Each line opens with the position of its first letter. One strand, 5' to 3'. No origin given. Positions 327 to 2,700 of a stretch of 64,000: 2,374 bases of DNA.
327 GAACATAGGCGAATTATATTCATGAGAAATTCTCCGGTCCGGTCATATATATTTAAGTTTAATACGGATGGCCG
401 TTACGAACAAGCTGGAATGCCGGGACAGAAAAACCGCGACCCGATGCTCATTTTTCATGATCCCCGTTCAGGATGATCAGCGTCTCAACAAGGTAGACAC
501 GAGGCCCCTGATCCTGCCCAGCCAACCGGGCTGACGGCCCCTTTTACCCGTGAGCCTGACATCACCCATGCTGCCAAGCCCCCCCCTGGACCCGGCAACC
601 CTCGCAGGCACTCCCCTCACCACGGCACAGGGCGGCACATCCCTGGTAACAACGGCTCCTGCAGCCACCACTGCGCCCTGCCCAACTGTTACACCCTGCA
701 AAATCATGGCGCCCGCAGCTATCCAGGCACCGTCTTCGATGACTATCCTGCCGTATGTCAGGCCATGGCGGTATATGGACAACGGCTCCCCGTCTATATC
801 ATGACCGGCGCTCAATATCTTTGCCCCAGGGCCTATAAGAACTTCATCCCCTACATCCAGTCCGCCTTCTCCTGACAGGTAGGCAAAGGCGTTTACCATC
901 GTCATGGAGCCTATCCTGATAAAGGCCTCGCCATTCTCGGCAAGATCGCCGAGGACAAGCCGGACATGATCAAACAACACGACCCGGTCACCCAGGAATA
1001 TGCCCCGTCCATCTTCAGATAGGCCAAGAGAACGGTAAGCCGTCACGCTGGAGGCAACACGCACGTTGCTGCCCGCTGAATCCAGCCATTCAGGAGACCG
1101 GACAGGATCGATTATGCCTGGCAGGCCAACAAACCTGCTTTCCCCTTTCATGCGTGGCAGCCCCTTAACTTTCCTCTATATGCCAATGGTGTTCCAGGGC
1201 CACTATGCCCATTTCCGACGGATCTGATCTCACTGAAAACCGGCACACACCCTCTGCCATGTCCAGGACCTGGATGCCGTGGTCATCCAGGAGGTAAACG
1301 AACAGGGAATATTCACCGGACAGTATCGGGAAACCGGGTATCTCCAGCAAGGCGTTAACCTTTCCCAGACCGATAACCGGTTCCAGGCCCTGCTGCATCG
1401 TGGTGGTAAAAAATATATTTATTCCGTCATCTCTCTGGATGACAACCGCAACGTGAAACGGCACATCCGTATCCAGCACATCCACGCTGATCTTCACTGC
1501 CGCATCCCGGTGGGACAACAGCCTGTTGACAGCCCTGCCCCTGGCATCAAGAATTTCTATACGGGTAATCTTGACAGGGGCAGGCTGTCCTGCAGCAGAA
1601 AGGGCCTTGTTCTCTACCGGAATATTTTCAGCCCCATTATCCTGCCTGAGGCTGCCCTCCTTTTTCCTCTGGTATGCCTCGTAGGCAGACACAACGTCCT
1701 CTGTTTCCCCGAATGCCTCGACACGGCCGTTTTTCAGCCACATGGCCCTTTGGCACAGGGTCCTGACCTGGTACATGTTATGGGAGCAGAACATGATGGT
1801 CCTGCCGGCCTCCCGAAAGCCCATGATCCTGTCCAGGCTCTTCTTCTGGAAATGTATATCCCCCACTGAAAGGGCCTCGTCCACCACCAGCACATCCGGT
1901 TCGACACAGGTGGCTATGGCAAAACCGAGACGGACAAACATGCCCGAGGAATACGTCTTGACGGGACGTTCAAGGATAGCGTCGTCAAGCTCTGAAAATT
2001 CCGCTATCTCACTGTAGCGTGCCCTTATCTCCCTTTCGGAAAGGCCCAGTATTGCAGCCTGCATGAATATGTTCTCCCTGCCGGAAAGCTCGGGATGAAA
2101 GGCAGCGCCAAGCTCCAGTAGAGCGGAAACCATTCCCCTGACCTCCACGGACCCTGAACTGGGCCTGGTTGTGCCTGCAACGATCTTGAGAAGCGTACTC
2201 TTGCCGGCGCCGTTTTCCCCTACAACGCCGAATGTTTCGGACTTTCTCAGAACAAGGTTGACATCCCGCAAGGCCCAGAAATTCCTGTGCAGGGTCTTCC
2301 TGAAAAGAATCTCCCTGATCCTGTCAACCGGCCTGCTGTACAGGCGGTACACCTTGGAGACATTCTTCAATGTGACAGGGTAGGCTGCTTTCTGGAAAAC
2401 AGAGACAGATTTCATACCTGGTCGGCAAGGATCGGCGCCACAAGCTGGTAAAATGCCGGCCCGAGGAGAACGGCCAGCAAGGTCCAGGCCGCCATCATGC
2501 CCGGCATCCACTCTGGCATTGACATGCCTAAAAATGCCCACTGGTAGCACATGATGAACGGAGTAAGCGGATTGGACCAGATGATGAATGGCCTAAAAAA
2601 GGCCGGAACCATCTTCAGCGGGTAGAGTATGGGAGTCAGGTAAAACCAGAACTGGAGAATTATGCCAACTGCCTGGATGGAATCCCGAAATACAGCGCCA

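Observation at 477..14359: Glycan-export locus that encloses four secreted proteins: candidate glycoprotein or envelope-structure system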

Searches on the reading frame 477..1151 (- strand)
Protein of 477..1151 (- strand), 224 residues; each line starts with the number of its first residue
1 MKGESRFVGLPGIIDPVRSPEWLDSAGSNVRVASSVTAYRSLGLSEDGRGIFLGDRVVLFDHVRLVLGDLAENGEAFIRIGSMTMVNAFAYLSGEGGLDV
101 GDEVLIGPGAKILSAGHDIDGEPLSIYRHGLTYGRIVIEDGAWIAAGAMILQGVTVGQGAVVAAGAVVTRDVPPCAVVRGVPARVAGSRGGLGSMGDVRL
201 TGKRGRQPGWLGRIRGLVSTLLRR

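Call 4: search_protein_families(library=pfam, proteins=[window:477-1151:-], max_evalue=0.01)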
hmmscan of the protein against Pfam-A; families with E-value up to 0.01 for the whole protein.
window:477-1151:- (224 aa): 2 families
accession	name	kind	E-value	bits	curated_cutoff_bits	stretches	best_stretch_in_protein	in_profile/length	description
PF00132.30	Hexapep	-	9.1e-12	44.6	27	1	136-170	2-36/36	Bacterial transferase hexapeptide (six repeats)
PF14602.12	Hexapep_2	-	3.2e-06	27.2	27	1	136-170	2-34/34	Hexapeptide repeat of succinyl-transferase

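Call 80: search_protein_families(library=ncbifam, proteins=[window:477-1151:-], max_evalue=0.00001)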
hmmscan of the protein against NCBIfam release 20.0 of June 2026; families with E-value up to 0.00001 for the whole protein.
window:477-1151:- (224 aa): 29 families (the best 25 are shown)
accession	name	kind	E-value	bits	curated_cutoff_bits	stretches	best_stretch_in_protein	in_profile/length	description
TIGR03570.1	NeuD_NnaD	subfamily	2.5e-16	59.9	160.8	1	126-184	144-202/202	NeuD/PglB/VioB family sugar acetyltransferase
NF007499.0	PRK10092.1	equivalog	2.6e-15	56.7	314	1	98-185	94-179/183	maltose O-acetyltransferase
NF007797.0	PRK10502.1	subfamily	3.3e-15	56.2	192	1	80-189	75-179/183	WcaF family extracellular polysaccharide biosynthesis acetyltransferase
TIGR03532.1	DapD_Ac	equivalog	4.9e-15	55.8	231.75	1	50-185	92-210/231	2,3,4,5-tetrahydropyridine-2,6-dicarboxylate N-acetyltransferase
NF007076.0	PRK09527.1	equivalog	3.4e-14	52.7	347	1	80-185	78-181/203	galactoside O-acetyltransferase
TIGR03308.1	phn_thr-fam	hypoth_equivalog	9.7e-14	51.7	201.65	1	135-187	108-160/204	phosphonate metabolim protein, transferase hexapeptide repeat family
NF041874.1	EPS_EpsC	equivalog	1.5e-13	50.8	150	1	137-186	115-164/168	serine O-acetyltransferase EpsC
NF007240.0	PRK09677.1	equivalog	4e-13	49.3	243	1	75-185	63-180/192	putative lipopolysaccharide biosynthesis O-acetyl transferase WbbJ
NF058585.1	HptprglPActTf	PfamEq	3.9e-11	42.8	300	1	133-186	104-157/172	heptaprenylglyceryl phosphate O-acetyltransferase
NF000490.1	chloram_CatB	equivalog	6.5e-11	41.9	350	1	134-185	109-160/210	type B chloramphenicol O-acetyltransferase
TIGR01172.1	cysE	equivalog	2.3e-10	40.7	210.65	1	138-184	116-162/162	serine O-acetyltransferase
NF038307.1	EPS_acetyl_HpsU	equivalog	2.9e-10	40.1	305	1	98-186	92-175/178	hormogonium polysaccharide biosynthesis acetyltransferase HpsU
NF000311.1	Vat_ABCDEFH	equivalog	4.5e-10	39.4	300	1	134-189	109-164/201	Vat family streptogramin A O-acetyltransferase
TIGR04008.1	WcaF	equivalog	3.7e-09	36.7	326.3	1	80-188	74-177/180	colanic acid biosynthesis acetyltransferase WcaF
NF033468.1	stregram_VatI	exception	3.8e-09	36.6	415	1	134-186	111-163/208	streptogramin A O-acetyltransferase Vat(I)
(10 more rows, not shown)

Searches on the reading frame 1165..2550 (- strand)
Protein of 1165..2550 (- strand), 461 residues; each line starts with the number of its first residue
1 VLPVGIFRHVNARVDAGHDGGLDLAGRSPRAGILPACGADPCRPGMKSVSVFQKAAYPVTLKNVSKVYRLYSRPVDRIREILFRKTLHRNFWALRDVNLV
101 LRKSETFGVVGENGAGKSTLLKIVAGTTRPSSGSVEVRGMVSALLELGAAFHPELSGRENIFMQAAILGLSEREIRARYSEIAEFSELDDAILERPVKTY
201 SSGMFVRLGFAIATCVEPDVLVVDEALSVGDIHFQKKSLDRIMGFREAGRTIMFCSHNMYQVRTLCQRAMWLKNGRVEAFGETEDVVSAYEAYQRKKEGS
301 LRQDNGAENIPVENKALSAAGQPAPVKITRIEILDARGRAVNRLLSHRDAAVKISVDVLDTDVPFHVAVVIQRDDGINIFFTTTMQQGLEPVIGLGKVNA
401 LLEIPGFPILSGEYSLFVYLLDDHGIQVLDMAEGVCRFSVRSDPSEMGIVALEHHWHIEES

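Call 4: search_protein_families(library=pfam, proteins=[window:1165-2550:-], max_evalue=0.01)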
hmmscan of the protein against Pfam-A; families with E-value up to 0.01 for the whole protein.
window:1165-2550:- (461 aa): 4 families
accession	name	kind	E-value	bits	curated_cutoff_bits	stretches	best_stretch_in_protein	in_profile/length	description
PF00005.33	ABC_tran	-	8.5e-19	69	25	1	94-227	1-136/137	ABC transporter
PF14524.12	Wzt_C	-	4.2e-12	46.7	30.4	1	326-451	10-142/143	Wzt C-terminal domain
PF13476.12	AAA_23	-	0.0041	18.2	27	1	90-122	6-37/201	AAA domain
PF13175.12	AAA_15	-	0.01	16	32.1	0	89-123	9-42/374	AAA ATPase domain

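Call 80: search_protein_families(library=ncbifam, proteins=[window:1165-2415:-], max_evalue=0.00001)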
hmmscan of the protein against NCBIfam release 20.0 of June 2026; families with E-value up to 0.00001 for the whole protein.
window:1165-2415:- (416 aa): 171 families (the best 25 are shown)
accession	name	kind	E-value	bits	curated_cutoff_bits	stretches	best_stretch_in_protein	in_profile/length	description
NF010065.0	PRK13545.1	equivalog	4.5e-68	230.2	538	1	11-251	2-240/549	teichoic acids export protein ATP-binding subunit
NF010066.0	PRK13546.1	equivalog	1.4e-66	224.6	320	1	14-250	5-239/264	teichoic acids export ABC transporter ATP-binding subunit TagH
NF050108.1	galactan_ABC_ATP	equivalog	2.7e-54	183.9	400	1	48-247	44-242/244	galactan export ABC transporter ATP-binding subunit Wzt/RfbE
TIGR01188.1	drrA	subfamily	2.1e-36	125.8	312.45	1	44-259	4-214/302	daunorubicin resistance ABC transporter, ATP-binding protein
TIGR04521.1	ECF_ATPase_2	equivalog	3.5e-27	95.2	330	2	115-250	105-241/279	energy-coupling factor transporter ATPase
NF007739.0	PRK10419.1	subfamily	7.1e-26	91.3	354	2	122-233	119-231/268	nickel ABC transporter ATP-binding protein NikE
TIGR02769.1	nickel_nikE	equivalog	2.1e-25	89.7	332.55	2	123-250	119-248/265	nickel import ATP-binding protein NikE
TIGR03740.1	galliderm_ABC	subfamily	4.6e-24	85.3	309.75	1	45-234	12-204/223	lantibiotic protection ABC transporter ATP-binding subunit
NF010060.0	PRK13537.1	equivalog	6.1e-24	84.5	521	1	50-242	32-234/314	nodulation factor ABC transporter ATP-binding protein NodI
NF010059.0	PRK13536.1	equivalog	3.6e-22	78.6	549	1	50-242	60-262/342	nodulation factor ABC transporter ATP-binding protein NodI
NF040933.2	ABC_arch_GlcV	equivalog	5.1e-22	78.2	450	2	105-243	93-231/357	glucose ABC transporter ATP-binding protein GlcV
TIGR01288.1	nodI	equivalog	2.9e-21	75.7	424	1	51-239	22-220/303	nodulation factor ABC transporter ATP-binding protein NodI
TIGR01166.1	cbiO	subfamily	5.4e-21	74.9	211.8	2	48-95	7-54/190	cobalt ABC transporter, ATP-binding protein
TIGR02673.1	FtsE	equivalog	6.9e-21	74.9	264.85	2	40-95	9-64/214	cell division ATP-binding protein FtsE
NF040840.2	tungstate_WtpC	equivalog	1.3e-20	73.9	440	1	47-272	14-242/347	tungstate ABC transporter ATP-binding protein WtpC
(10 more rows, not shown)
